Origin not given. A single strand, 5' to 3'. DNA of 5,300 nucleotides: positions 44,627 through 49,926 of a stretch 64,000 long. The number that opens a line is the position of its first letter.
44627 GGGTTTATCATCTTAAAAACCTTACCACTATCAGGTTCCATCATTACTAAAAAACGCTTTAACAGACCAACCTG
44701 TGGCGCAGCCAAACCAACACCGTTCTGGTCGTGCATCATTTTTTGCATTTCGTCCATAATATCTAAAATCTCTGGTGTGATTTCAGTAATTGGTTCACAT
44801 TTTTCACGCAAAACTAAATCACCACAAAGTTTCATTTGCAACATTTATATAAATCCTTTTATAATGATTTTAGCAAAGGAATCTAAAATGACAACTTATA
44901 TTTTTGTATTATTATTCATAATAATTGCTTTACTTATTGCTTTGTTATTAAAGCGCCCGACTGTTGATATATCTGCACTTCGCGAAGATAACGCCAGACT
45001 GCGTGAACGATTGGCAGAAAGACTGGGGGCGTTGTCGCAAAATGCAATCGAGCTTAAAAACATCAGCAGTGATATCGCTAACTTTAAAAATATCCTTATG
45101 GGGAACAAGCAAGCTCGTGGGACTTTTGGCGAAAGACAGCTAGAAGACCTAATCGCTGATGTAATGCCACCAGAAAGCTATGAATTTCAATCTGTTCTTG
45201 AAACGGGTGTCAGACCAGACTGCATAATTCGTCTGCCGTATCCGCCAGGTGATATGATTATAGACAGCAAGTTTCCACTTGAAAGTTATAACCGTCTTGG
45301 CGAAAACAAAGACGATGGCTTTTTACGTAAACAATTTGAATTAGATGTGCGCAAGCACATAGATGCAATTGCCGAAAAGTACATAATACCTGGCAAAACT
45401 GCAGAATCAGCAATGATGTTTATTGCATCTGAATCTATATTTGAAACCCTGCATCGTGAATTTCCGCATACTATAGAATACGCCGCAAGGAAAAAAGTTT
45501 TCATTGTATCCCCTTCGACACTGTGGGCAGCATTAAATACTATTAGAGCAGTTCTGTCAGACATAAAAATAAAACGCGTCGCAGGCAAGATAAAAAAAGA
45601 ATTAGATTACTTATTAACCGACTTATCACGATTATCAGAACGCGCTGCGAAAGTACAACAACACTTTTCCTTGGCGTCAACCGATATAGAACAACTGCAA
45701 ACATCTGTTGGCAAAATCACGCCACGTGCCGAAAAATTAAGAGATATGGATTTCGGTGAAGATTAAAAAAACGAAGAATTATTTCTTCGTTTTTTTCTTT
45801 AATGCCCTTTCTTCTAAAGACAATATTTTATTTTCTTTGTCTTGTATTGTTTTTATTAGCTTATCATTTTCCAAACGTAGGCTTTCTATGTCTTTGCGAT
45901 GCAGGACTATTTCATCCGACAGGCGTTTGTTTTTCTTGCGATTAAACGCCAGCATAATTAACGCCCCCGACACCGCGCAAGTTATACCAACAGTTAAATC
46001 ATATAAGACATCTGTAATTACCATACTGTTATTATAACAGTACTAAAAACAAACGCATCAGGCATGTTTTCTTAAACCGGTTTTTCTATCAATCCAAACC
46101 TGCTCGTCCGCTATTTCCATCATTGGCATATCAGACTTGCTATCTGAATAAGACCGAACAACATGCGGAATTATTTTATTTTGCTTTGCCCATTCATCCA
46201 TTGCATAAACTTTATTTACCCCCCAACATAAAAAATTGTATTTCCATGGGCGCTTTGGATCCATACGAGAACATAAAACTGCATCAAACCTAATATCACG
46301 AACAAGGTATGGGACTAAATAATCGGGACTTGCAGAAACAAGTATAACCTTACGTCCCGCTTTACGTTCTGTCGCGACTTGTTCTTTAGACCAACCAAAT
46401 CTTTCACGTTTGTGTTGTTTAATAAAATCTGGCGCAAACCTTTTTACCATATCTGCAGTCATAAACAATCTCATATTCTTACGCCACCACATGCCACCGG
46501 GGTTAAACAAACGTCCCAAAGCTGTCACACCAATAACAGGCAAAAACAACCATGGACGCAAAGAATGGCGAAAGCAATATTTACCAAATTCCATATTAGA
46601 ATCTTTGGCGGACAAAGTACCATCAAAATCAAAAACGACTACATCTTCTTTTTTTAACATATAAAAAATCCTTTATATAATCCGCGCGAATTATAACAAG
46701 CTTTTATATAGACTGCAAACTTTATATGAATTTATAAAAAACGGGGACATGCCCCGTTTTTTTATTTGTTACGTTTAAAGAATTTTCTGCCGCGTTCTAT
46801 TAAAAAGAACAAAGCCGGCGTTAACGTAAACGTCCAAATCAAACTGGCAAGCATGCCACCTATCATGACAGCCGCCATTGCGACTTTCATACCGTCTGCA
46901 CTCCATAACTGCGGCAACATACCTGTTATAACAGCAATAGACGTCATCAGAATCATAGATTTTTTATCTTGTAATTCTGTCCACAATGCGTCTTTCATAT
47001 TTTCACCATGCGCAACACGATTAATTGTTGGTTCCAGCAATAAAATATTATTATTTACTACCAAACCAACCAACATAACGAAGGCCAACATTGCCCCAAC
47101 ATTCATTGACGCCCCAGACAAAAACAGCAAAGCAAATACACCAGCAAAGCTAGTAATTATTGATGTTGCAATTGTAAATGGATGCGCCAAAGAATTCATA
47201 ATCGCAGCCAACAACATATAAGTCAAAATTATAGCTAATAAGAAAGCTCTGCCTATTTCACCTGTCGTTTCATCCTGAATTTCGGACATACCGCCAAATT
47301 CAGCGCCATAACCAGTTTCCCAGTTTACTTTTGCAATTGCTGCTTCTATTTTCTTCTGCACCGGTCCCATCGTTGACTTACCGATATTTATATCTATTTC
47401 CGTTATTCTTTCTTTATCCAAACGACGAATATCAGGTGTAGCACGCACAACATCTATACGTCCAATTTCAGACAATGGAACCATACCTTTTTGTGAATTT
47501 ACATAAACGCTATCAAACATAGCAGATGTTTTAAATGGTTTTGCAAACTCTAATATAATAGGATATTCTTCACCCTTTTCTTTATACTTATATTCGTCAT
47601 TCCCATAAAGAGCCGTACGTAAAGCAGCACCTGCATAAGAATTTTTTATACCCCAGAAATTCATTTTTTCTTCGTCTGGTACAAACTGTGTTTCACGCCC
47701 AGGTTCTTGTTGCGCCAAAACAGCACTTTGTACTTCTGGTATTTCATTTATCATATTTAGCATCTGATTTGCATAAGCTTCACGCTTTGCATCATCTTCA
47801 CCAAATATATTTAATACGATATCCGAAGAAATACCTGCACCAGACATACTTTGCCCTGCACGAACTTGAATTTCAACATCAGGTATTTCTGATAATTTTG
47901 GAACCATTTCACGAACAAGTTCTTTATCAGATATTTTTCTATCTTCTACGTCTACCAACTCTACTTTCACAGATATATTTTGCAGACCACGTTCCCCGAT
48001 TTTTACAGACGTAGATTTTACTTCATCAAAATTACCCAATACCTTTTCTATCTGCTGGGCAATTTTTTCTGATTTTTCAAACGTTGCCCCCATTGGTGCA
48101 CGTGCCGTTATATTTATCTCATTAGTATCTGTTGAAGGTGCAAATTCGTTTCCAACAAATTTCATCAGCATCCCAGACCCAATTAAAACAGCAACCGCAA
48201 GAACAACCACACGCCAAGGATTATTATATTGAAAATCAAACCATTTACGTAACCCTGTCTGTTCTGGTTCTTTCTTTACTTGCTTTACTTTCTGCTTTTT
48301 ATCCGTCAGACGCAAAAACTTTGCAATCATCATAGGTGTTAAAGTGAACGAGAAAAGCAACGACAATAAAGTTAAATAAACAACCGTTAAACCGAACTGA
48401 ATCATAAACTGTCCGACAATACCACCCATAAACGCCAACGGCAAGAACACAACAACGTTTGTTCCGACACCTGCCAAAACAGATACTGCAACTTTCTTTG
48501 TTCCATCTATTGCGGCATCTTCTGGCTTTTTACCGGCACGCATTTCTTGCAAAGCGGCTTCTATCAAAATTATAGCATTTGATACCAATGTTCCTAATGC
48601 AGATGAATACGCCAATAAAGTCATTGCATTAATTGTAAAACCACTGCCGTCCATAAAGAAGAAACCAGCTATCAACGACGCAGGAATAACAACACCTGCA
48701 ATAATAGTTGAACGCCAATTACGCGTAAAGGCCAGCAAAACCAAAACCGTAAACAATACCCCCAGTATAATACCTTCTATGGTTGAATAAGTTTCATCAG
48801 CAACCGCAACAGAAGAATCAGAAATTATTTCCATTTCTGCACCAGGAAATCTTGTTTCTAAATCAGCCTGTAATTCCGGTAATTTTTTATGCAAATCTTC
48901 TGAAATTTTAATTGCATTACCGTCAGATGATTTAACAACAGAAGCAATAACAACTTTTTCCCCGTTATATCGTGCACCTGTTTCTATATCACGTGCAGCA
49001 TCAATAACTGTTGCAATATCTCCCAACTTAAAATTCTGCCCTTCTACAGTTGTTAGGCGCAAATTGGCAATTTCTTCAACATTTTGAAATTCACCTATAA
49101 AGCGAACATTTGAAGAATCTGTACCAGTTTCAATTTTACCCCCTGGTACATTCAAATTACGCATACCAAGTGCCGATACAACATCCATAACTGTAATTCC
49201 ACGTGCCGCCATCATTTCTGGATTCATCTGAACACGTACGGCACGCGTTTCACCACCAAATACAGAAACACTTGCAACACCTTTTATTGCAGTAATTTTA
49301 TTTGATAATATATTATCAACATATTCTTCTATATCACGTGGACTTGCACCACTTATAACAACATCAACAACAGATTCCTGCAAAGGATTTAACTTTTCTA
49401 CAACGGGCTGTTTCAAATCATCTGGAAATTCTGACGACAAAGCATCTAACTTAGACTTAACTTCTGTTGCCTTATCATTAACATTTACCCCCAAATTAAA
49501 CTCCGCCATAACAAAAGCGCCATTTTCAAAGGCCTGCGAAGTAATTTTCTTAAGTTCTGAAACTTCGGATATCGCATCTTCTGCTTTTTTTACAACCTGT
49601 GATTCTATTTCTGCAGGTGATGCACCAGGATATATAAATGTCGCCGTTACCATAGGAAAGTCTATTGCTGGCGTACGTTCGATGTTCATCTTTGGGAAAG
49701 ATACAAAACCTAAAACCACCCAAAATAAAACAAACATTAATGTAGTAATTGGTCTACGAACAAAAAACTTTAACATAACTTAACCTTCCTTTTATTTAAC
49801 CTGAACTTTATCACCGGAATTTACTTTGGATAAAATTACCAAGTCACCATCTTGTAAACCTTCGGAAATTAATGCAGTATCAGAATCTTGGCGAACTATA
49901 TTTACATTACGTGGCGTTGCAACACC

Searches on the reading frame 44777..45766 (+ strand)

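Call 42: search_protein_families(library=pfam, proteins=[window:44777-45766:+], max_evalue=0.001)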
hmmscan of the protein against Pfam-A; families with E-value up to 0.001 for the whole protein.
window:44777-45766:+ (329 aa): 1 family
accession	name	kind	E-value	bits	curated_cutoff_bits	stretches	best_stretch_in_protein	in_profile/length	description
PF02646.22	RmuC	-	2.2e-55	188.2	26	1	64-326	13-286/291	RmuC family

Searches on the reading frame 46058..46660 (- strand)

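Call 43: search_protein_families(library=pfam, proteins=[window:46058-46660:-], max_evalue=0.001)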
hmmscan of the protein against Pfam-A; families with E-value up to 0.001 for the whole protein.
window:46058-46660:- (200 aa): 1 family
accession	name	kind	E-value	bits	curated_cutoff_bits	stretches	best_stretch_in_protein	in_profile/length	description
PF12710.13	HAD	-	6.2e-24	85.9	27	1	8-182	1-189/189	haloacid dehalogenase-like hydrolase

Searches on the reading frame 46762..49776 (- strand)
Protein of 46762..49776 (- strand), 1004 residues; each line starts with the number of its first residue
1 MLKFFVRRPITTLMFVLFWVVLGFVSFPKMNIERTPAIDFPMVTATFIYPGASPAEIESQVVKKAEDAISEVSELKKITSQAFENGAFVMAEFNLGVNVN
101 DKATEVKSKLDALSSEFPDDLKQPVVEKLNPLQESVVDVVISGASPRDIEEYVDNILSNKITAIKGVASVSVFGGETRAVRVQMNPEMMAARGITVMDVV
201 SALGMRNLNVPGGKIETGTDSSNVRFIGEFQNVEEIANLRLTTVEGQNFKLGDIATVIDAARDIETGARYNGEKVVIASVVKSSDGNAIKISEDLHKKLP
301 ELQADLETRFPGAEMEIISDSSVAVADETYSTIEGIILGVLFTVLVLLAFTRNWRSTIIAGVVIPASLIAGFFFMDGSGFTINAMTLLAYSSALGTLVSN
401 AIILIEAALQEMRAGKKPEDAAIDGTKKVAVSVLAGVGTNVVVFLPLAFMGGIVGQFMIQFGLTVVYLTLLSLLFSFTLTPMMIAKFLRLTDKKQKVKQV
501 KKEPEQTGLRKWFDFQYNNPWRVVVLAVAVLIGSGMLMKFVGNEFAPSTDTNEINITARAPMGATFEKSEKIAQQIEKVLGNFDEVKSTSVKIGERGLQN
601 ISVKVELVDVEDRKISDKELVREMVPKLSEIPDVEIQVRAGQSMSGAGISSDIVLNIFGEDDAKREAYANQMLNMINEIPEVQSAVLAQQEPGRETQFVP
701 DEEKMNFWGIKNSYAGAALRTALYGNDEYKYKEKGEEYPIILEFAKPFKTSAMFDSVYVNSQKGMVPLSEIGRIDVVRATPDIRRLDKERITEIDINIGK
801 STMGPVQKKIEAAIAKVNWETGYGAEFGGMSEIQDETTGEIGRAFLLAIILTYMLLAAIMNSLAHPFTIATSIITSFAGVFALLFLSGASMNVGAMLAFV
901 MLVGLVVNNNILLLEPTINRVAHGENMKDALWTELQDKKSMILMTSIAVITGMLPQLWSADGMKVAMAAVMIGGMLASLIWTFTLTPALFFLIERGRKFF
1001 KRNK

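Call 11: search_protein_families(library=pfam, proteins=[window:46762-49776:-], max_evalue=0.001)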
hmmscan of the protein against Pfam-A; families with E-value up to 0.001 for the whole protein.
window:46762-49776:- (1004 aa): 2 families
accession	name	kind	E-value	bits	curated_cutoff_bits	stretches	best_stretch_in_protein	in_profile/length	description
PF00873.25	ACR_tran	-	7e-187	623.7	28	1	1-993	1-1020/1021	AcrB/AcrD/AcrF family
PF03176.21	MMPL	-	1.9e-10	40.7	20.5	1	808-996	108-305/333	MMPL family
